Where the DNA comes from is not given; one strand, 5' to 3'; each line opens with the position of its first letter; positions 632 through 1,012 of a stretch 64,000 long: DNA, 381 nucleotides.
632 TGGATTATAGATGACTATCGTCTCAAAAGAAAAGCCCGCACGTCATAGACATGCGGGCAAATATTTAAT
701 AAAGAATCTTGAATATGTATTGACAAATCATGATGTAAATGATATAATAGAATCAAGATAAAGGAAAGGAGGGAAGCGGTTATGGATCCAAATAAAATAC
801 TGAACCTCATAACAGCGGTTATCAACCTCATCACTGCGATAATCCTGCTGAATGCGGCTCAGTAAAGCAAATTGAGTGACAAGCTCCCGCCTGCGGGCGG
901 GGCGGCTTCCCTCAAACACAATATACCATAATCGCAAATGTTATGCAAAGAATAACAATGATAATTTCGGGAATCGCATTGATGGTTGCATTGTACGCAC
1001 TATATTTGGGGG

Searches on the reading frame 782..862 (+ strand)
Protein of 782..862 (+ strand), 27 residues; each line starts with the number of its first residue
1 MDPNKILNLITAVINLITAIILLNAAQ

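Call 46: search_protein_families(library=pfam, proteins=[window:782-862:+], max_evalue=10)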
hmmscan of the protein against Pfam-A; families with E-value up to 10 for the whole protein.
seq(27 aa): 1 family
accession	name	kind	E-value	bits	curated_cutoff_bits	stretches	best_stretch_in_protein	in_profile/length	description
PF22533.2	WIV_dom_3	-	0.092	13.3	27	1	1-25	41-64/85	Protein P1-like, WIV domain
